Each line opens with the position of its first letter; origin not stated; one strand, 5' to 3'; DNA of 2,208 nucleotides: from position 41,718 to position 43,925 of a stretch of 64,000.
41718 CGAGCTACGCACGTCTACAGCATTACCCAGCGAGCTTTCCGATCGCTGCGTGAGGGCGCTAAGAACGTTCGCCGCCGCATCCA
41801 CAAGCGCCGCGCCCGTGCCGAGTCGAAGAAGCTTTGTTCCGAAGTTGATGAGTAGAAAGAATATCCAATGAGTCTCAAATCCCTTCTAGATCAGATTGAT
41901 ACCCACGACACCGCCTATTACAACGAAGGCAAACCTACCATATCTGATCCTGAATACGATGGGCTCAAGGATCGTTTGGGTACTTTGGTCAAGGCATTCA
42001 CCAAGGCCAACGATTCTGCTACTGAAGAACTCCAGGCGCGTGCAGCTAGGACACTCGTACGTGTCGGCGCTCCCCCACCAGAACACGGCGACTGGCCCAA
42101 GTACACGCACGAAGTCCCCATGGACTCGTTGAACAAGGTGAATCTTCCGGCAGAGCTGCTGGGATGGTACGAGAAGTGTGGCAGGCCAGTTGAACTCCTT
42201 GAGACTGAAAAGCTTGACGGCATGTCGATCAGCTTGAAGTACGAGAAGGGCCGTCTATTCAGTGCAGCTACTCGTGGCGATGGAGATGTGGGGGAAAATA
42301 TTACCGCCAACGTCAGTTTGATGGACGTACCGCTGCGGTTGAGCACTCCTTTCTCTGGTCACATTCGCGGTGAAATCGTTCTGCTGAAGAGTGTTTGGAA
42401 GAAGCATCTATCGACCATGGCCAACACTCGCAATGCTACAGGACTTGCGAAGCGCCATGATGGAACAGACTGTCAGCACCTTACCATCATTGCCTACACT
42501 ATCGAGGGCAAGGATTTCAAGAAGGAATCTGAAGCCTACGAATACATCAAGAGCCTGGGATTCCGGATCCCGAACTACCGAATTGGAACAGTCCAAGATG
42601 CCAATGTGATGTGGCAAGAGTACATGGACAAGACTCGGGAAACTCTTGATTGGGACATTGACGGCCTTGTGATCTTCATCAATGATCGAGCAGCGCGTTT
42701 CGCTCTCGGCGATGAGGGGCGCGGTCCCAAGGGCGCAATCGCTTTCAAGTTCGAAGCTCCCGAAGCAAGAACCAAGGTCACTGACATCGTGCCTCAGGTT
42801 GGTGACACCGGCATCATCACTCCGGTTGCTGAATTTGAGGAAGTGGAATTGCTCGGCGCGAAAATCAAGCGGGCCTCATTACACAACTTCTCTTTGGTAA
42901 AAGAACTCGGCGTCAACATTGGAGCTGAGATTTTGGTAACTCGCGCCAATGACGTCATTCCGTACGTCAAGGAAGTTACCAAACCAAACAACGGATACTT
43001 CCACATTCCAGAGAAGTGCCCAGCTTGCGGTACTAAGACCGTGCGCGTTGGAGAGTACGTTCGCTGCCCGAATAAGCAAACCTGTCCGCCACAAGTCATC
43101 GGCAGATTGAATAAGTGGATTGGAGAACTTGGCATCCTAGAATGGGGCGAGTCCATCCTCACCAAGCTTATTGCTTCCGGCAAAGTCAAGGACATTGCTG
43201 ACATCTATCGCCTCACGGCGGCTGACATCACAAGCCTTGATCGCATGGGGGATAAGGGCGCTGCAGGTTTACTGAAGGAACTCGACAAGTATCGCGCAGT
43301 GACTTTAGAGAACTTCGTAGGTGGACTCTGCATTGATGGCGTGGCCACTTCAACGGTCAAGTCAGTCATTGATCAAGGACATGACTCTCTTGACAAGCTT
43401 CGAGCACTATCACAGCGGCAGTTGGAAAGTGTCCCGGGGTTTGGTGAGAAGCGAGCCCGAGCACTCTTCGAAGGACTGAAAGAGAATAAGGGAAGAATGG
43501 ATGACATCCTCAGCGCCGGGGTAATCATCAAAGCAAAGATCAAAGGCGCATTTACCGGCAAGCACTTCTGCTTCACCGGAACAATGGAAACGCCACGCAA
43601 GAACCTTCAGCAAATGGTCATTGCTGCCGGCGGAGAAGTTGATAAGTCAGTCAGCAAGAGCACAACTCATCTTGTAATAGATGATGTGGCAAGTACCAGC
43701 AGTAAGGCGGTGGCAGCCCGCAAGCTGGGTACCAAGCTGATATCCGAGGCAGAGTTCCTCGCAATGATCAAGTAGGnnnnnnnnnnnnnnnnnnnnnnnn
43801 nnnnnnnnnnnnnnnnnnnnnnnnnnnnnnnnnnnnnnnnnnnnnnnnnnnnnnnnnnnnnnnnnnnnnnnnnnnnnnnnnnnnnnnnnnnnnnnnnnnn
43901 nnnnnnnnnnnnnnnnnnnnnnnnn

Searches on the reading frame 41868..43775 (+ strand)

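Call 8: search_protein_families(library=phrogs, proteins=[window:41868-43775:+], max_evalue=0.001)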
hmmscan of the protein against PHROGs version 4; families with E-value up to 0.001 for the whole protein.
window:41868-43775:+ (635 aa): 5 families
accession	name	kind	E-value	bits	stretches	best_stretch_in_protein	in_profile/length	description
phrog_3869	-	DNA, RNA and nucleotide metabolism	1.1e-152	510.9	1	2-635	8-654/656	NAD-dependent DNA ligase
phrog_3359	-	DNA, RNA and nucleotide metabolism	4.8e-48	165.1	1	7-370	5-322/325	NAD-dependent DNA ligase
phrog_3498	-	DNA, RNA and nucleotide metabolism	1.6e-33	117.6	1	379-632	4-251/256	NAD-dependent DNA ligase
phrog_2561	-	DNA, RNA and nucleotide metabolism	3.9e-15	57.5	1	556-635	83-161/167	DNA ligase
phrog_3989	-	unknown function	5.5e-09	36.7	1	535-611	180-257/296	-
